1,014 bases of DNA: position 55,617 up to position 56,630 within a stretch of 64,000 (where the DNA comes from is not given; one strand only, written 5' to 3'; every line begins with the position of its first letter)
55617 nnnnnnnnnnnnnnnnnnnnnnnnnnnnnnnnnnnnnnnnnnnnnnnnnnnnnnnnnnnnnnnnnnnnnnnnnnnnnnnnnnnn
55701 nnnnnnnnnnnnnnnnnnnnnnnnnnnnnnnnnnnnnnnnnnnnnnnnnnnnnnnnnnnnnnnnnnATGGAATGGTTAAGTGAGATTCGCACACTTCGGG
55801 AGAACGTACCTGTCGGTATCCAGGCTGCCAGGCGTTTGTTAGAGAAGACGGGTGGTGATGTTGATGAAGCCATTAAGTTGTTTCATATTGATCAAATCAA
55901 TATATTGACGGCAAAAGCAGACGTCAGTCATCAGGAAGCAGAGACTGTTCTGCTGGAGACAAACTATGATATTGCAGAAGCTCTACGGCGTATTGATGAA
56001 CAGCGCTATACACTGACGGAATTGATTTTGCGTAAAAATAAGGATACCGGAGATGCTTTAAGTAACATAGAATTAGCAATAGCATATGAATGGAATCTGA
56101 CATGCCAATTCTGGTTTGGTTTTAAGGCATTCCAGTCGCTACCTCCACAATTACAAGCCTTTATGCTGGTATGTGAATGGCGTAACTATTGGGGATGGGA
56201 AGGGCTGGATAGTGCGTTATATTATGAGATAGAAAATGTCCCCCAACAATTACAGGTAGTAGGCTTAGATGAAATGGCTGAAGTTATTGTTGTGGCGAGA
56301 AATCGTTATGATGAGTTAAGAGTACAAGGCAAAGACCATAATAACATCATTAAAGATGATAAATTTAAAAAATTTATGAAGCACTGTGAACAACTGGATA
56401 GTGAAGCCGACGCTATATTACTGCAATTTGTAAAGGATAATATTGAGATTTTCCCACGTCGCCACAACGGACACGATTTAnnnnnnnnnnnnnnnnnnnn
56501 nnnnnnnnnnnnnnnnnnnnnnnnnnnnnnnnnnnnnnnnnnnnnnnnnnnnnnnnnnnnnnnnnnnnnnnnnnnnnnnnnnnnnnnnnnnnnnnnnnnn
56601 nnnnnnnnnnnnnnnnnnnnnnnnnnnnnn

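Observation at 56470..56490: Convergent genes with directly abutting stop codons (TTATAA)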

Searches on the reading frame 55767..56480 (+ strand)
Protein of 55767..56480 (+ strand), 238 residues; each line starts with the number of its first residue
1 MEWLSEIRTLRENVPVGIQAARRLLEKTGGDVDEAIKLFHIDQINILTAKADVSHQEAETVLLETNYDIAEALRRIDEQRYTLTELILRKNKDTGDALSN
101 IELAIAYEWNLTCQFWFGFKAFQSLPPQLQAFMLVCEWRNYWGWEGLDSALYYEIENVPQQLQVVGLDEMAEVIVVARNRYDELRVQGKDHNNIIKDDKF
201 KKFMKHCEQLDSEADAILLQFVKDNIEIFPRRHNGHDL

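Call 3: search_protein_families(library=pfam, proteins=[window:55767-56480:+], max_evalue=0.1)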
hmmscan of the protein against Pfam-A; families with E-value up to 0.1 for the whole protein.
window:55767-56480:+ (238 aa): 4 families
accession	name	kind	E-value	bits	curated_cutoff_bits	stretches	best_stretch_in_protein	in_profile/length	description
PF19026.7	UBA_HYPK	-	0.0021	17.9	27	0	45-75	9-39/41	HYPK UBA domain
PF14555.12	UBA_4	-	0.0051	17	21.8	1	20-42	17-39/43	UBA-like domain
PF01680.23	SOR_SNZ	-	0.026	14.8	27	1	5-79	60-137/207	SOR/SNZ family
PF16678.12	UBA_HOIP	-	0.085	13.2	22.4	0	18-85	75-143/152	HOIP UBA domain pair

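Call 19: find_homologous_proteins(query=window:55767-56480:+, max_evalue=0.001)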
Query window:55767-56480:+ (238 aa): 15 proteins with E <= 0.001 among 651 candidates.
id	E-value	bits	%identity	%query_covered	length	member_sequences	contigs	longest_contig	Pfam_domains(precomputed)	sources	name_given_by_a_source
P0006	3.8e-154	529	98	100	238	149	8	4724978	-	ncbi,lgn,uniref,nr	ncbi:hypothetical protein [Escherichia fergusonii]|uniref:hypothetical protein n=1 Tax=Escherichia f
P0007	2.2e-103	363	70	100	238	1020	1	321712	-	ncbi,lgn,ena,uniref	ncbi:protein YfbN [Escherichia sp. 584]|uniref:protein YfbN n=1 Tax=Escherichia sp. 584 TaxID=343563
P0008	2.9e-97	343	66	100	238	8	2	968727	-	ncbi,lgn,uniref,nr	ncbi:hypothetical protein [Escherichia sp. E2748]|uniref:hypothetical protein n=1 Tax=Escherichia sp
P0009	9.5e-97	341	66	100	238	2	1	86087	-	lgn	-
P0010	4.7e-96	339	94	67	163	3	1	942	-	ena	-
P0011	2.8e-94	333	65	100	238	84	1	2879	-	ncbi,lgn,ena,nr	ncbi:TPA: hypothetical protein OHQ18_004959 [Escherichia coli]|nr:hypothetical protein [Escherichia 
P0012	1.1e-92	328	64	100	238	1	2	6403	-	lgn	-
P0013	4.5e-79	283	61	100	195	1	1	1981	-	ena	-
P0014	3.9e-77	277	70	78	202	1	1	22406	-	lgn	-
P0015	3.9e-75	270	70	76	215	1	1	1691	-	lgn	-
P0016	2.4e-74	268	69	76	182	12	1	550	-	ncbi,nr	ncbi:TPA: hypothetical protein OHO87_004887, partial [Escherichia coli]|nr:hypothetical protein [Esc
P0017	2.3e-62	229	84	55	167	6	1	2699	-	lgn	-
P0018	9.1e-60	220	85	52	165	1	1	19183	PF02424.21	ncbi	ncbi:FAD:protein FMN transferase, partial [Escherichia coli]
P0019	4.9e-59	218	45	100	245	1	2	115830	-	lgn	-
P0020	3.9e-51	192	90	44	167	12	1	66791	-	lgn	-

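Call 20: find_encoding_contigs(protein=P0019, flank=5000, max_places=3)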
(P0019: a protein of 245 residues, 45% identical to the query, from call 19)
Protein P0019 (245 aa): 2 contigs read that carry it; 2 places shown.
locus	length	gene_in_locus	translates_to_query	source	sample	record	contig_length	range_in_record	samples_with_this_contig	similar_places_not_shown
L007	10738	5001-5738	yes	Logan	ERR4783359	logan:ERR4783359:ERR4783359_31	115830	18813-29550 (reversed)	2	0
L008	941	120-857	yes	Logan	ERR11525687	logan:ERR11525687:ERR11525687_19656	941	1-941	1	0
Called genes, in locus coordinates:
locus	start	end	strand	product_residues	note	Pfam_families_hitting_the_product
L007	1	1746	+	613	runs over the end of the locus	PF00662:Proton_antipo_N, PF00361:Proton_antipo_M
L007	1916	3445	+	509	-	PF00361:Proton_antipo_M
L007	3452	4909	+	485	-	PF00361:Proton_antipo_M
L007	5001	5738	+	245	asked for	-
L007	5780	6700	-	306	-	PF23023:Anti-Pycsar_Apyc1, PF12706:Lactamase_B_2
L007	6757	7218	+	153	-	PF13527:Acetyltransf_9 (weak), PF00583:Acetyltransf_1, PF13673:Acetyltransf_10, PF13508:Acetyltransf_7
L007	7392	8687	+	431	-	PF00425:Chorismate_bind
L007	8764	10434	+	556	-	PF02776:TPP_enzyme_N, PF16582:TPP_enzyme_M_2, PF02775:TPP_enzyme_C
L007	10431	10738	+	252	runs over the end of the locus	PF00561:Abhydrolase_1, PF12697:Abhydrolase_6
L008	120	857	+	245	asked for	-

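Call 25: find_encoding_contigs(protein=P0008, flank=4000, max_places=2)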
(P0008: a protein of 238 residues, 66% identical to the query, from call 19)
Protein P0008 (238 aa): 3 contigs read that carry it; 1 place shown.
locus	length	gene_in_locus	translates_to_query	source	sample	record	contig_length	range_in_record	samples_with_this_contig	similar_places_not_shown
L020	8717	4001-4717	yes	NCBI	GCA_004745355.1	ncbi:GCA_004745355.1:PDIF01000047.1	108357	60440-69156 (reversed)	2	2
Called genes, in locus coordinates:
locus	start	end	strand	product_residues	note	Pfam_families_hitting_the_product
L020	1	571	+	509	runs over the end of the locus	PF00361:Proton_antipo_M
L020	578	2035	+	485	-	PF00361:Proton_antipo_M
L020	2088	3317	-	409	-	-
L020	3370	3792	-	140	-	PF27222:YfbO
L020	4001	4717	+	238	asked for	-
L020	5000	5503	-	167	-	PF08974:DUF1877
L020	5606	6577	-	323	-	PF04389:Peptidase_M28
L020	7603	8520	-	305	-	PF23023:Anti-Pycsar_Apyc1, PF00753:Lactamase_B (weak), PF12706:Lactamase_B_2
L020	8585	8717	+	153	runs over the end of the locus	PF00583:Acetyltransf_1, PF13673:Acetyltransf_10, PF13508:Acetyltransf_7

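Call 26: find_encoding_contigs(protein=P0006, flank=4000, max_places=4)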
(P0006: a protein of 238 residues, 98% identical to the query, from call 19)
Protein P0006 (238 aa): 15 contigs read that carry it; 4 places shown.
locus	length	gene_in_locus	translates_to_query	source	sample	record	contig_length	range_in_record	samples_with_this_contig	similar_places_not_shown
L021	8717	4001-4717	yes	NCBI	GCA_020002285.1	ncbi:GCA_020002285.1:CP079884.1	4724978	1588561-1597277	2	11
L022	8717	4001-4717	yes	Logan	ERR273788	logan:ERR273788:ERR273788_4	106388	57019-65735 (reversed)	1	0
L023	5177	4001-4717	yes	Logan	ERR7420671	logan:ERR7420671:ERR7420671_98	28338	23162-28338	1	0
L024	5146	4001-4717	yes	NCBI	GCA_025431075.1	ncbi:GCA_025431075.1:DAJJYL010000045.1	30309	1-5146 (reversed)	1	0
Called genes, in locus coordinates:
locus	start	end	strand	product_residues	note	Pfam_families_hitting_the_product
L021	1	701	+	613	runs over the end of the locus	PF00662:Proton_antipo_N, PF00361:Proton_antipo_M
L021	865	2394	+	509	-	PF00361:Proton_antipo_M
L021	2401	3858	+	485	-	PF00361:Proton_antipo_M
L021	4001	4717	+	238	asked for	-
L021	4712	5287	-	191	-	-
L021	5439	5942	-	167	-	PF08974:DUF1877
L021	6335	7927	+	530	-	PF12450:vWF_A, PF00092:VWA, PF13519:VWA_2, PF13768:VWA_3, PF12034:YfbK_C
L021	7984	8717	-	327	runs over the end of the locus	PF01584:CheW, PF00072:Response_reg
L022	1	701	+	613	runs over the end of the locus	PF00662:Proton_antipo_N, PF00361:Proton_antipo_M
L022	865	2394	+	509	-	PF00361:Proton_antipo_M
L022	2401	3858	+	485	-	PF00361:Proton_antipo_M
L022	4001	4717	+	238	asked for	-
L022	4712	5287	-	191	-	-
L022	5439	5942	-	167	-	PF08974:DUF1877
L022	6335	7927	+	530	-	PF12450:vWF_A, PF00092:VWA, PF13519:VWA_2, PF13768:VWA_3, PF12034:YfbK_C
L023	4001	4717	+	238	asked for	-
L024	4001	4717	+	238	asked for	-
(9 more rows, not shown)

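Call 31: search_protein_families(library=ncbifam, proteins=[window:55767-56480:+], max_evalue=0.1)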
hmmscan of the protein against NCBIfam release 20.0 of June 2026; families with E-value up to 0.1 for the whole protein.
window:55767-56480:+ (238 aa): 3 families
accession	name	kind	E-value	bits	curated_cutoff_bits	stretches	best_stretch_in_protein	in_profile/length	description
TIGR00264.2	TIGR00264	equivalog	0.0004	20.8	80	1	42-76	77-111/112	nascent polypeptide-associated complex protein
NF003215.0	PRK04180.1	equivalog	0.071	12.5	395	0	6-79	70-146/298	pyridoxal 5'-phosphate synthase lyase subunit PdxS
NF011763.0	PRK15217.1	subfamily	0.097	10.8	933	0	82-150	450-520/826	fimbrial biogenesis outer membrane usher protein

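Call 44: predict_structure(alignment_id=A2)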
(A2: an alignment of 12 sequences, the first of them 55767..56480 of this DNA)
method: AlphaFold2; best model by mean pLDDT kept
length: 238 residues; sequences in the alignment: 12
mean_pLDDT: 87.1   pTM: 0.74
mean pLDDT of the five models: 87.1, 83.7, 78.9, 76.2, 71.3
residues with pLDDT >= 90: 135; 70-90: 83; 50-70: 16; < 50: 4
segments of 3 or more residues with pLDDT < 50: 235-238
pLDDT, mean of each block of 10 residues (from residue 1): 83 87 92 92 91 91 89 88 92 92 89 64 85 89 82 73 94 91 91 90 91 93 95 58
secondary structure, 60 per line:
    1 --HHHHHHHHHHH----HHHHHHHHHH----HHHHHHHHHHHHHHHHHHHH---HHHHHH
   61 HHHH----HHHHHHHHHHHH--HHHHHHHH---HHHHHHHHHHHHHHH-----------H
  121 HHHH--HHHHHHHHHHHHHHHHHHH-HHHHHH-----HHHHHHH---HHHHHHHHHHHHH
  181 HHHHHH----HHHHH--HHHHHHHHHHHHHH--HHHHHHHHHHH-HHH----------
elements in order: H3-13 H18-27 H32-51 H55-64 H69-80 H83-90 H94-108 H120-124 H127-145 H147-152 H158-164 H168-186 H191-195 H198-211 H214-224

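Call 52: search_solved_structures(query=A2, max_evalue=1)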
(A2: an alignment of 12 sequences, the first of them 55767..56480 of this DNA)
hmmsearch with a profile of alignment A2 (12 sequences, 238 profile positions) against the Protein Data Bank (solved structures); distinct sequences matched with E-value up to 1: 5.
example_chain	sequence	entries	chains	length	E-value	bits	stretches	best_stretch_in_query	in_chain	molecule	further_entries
7tcy_A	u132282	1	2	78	0.17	14.6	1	16-76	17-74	Non-receptor tyrosine-protein kinase TNK1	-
9z2l_A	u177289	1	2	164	0.84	12.4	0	16-75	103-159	Transcription factor ETV6,Non-receptor tyrosine-protein kinase TNK1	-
9nge_A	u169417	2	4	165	0.85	12.4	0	16-75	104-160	Transcription factor ETV6,Non-receptor tyrosine-protein kinase TNK1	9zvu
7tdy_A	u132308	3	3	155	0.87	12.3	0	16-75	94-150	Transcription factor ETV6,Non-receptor tyrosine-protein kinase TNK1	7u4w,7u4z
7t8j_A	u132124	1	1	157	0.9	12.3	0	16-75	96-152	Transcription factor ETV6,Non-receptor tyrosine-protein kinase TNK1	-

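Call 79: search_protein_families(library=padloc, proteins=[window:55767-56480:+], max_evalue=0.1)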
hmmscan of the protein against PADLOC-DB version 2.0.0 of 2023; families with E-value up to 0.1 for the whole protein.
window:55767-56480:+ (238 aa): 0 families

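Call 80: find_related_loci(query=A2, collection=genome_contigs, flank=3000)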
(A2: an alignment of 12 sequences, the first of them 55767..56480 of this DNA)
Query A2 (238 aa) in genome_contigs; peptide patterns used: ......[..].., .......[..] (x = any residue, [..] = any of these).
15 stretches matched a pattern; 4 encode a relative of the query (tblastn E <= 1e-3); 4 distinct loci.
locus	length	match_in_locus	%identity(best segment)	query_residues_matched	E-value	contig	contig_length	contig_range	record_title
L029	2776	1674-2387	70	1-238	8e-115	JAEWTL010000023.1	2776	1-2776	MAG: Bacillota bacterium isolate OH_SDB_141 k127_898204, whole genome shotgun sequence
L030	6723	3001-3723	31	6-234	8e-34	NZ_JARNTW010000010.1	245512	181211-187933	Runella sp. MFBS21 spades_K_17_127_10, whole genome shotgun sequence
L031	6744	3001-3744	30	3-238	1e-28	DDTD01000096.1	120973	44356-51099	MAG TPA_asm: Ignavibacteria bacterium UBA2373 UBA2373_contig_9124, whole genome shotgun sequence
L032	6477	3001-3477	37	6-163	6e-30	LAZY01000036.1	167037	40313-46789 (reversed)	Chryseobacterium indologenes strain J31 contig_36, whole genome shotgun sequence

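Call 84: search_protein_families(library=pfam, proteins=[L032:44-658:+, L032:801-1706:+, L032:1835-2419:+, L032:2346-2849:+, L032:2980-3711:+, L032:3814-4476:+, L032:4530-5246:+, L032:5347-5901:+, L032:5940-6311:+], max_evalue=0.01)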
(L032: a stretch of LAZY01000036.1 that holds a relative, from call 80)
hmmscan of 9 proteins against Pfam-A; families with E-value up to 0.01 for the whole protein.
L032:44-658:+ (205 aa): 0 families

L032:801-1706:+ (302 aa): 10 families
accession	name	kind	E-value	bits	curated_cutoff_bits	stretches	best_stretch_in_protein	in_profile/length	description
PF00561.26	Abhydrolase_1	-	4.4e-33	115.4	25.8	1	49-285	4-244/245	alpha/beta hydrolase fold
PF12146.15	Hydrolase_4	-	6.2e-20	71.9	27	1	54-257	12-205/239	Serine aminopeptidase, S33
PF12697.13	Abhydrolase_6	-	7e-13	50.2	26.3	1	49-291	2-216/217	Alpha/beta hydrolase family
PF03096.20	Ndr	-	4.4e-06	26.1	23.3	1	98-253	83-229/283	Ndr family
PF02129.25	Peptidase_S15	-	0.00043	20.5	23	1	113-256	94-235/262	X-Pro dipeptidyl-peptidase (S15 family)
PF07819.20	PGAP1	-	0.00096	19.4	24.3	1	104-175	76-156/233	PGAP1-like alpha/beta domain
PF12695.13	Abhydrolase_5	-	0.0016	18.7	27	0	105-146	47-88/164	Alpha/beta hydrolase family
PF05990.18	DUF900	-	0.0017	18.3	20.5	1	84-130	64-110/232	Alpha/beta hydrolase of unknown function (DUF900)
PF00326.27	Peptidase_S9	-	0.0021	18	22.6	0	110-171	60-122/213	Prolyl oligopeptidase family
PF06028.17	DUF915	-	0.0035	17.2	22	1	104-138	93-127/255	Alpha/beta hydrolase of unknown function (DUF915)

L032:1835-2419:+ (195 aa): 0 families

L032:2346-2849:+ (168 aa): 1 family
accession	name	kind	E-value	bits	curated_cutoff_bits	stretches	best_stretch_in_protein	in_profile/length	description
PF08818.16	DUF1801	-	3.7e-06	27.7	27.2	1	47-161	3-82/85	Domain of unknown function (DU1801)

L032:2980-3711:+ (244 aa): 3 families
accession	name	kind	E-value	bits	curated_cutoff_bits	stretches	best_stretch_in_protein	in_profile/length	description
PF19026.7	UBA_HYPK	-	0.0011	18.8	27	1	49-77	11-39/41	HYPK UBA domain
PF14555.12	UBA_4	-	0.0049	17.1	21.8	0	53-72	11-30/43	UBA-like domain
PF03943.19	TAP_C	-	0.0085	16.1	21.3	0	44-76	1-33/49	TAP C-terminal domain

L032:3814-4476:+ (221 aa): 0 families

L032:4530-5246:+ (239 aa): 1 family
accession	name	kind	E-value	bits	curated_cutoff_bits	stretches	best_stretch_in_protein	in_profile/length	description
PF09992.14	NAGPA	-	1.5e-24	87.5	25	1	69-217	2-145/169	Phosphodiester glycosidase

L032:5347-5901:+ (185 aa): 1 family
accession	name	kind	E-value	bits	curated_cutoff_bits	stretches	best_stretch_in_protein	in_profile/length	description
PF01872.23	RibD_C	-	4.8e-22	79.2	24.1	1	2-173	1-196/197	RibD C-terminal domain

L032:5940-6311:+ (124 aa): 3 families
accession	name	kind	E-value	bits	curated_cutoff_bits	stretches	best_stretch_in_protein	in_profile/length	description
PF12681.13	Glyoxalase_2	-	3.6e-05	24.1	30.1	1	7-90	3-82/118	Glyoxalase-like domain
PF00903.31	Glyoxalase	-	0.0013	19.5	20.6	1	5-97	2-98/121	Glyoxalase/Bleomycin resistance protein/Dioxygenase superfamily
PF11980.13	DUF3481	-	0.0063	16.7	28.5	0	89-112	44-67/82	C-terminal domain of neuropilin glycoprotein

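Call 85: search_protein_families(library=pfam, proteins=[L030:184-1032:+, L030:1103-2017:+, L030:2196-2846:+, L030:2980-3711:+, L030:3824-4576:+, L030:4925-6712:-, L031:632-1666:+, L031:1671-2603:+, L031:2989-3720:+, L031:5348-6262:+], max_evalue=0.01)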
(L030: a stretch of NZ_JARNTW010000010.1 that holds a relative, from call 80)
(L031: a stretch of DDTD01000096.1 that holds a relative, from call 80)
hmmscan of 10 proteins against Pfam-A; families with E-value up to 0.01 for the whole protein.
L030:184-1032:+ (283 aa): 8 families
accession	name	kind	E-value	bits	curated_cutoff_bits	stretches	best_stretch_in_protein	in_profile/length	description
PF00106.31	adh_short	-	3.6e-48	164.1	26.6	1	6-189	1-189/195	short chain dehydrogenase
PF13561.12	adh_short_C2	-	2.3e-36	126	27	1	15-192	6-186/236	Enoyl-(Acyl carrier protein) reductase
PF08659.16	KR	-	6.3e-10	39.7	22.6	1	7-163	2-163/180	KR domain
PF08643.16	DUF1776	-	7e-07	29.4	25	1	86-183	102-200/294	Fungal family of unknown function (DUF1776)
PF01370.27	Epimerase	-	6e-05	23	20.9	1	8-136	1-115/240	NAD dependent epimerase/dehydratase family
PF13460.12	NAD_binding_10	-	8.4e-05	22.9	27.2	1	14-90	3-73/184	NAD(P)H-binding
PF05368.20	NmrA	-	0.0001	22.5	27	1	4-69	1-68/298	NmrA-like family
PF04321.23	RmlD_sub_bind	-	0.0045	16.5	27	1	7-96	2-70/287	RmlD substrate binding domain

L030:1103-2017:+ (305 aa): 6 families
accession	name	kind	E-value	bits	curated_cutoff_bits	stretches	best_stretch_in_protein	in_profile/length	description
PF12833.13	HTH_18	-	3.7e-19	69.2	33.6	1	225-302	2-79/80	Helix-turn-helix domain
PF00165.29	HTH_AraC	-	8.1e-15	55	26.6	1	265-302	6-42/42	Bacterial regulatory helix-turn-helix proteins, AraC family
PF01325.25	Fe_dep_repress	-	0.00032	21.3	26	1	196-240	1-44/60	Iron dependent repressor, N-terminal DNA binding domain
PF07453.19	NUMOD1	-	0.0028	18.3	22.8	0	11-29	13-31/37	NUMOD1 domain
PF01022.26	HTH_5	-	0.0039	17.5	22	0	262-282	10-30/47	Bacterial regulatory protein, arsR family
PF07553.16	Lipoprotein_Ltp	-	0.0057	17.2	23.2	0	256-281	7-32/48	Host cell surface-exposed lipoprotein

L030:2196-2846:+ (217 aa): 1 family
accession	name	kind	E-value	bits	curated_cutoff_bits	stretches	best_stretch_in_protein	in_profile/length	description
PF14106.11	DUF4279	-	1.5e-17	64.4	25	1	93-206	2-116/116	Domain of unknown function (DUF4279)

L030:2980-3711:+ (244 aa): 0 families

L030:3824-4576:+ (251 aa): 1 family
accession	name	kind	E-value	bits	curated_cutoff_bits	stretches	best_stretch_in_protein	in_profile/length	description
PF14081.11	DUF4262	-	2.1e-39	135.1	28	1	19-144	1-127/127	Domain of unknown function (DUF4262)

L030:4925-6712:- (596 aa): 4 families
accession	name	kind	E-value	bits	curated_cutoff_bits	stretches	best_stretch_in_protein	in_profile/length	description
PF16656.11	Pur_ac_phosph_N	-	3.7e-24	85.5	30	1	232-328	1-93/93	Purple acid Phosphatase, N-terminal domain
PF00149.33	Metallophos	-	8.9e-15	56.1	21.5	1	338-516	3-191/191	Calcineurin-like phosphoesterase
PF16655.11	PhoD_N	-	0.0049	17.8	30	0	283-328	46-90/90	PhoD-like phosphatase, N-terminal domain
PF00041.27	fn3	-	0.0067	17.1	25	0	239-321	8-78/84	Fibronectin type III domain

L031:632-1666:+ (345 aa): 1 family
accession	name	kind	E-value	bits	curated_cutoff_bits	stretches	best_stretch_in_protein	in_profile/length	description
PF18144.7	SMODS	-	0.0059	17.3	26.5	0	60-169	26-129/164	Second Messenger Oligonucleotide or Dinucleotide Synthetase domain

L031:1671-2603:+ (311 aa): 2 families
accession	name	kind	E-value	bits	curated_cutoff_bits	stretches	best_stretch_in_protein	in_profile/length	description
PF20300.4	prok_STING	-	3.4e-39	134.4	27.1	1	156-292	1-137/137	Prokaryotic STING domain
PF10137.14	CAP12-PCTIR_TIR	-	5.4e-24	84.9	24.7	1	7-125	1-118/119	CAP12/Pycsar effector protein, TIR domain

L031:2989-3720:+ (244 aa): 0 families

L031:5348-6262:+ (305 aa): 1 family
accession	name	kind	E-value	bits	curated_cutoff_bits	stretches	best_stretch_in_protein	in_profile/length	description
PF14249.11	Tocopherol_cycl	-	6.9e-10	39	26.6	1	121-179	147-205/335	Tocopherol cyclase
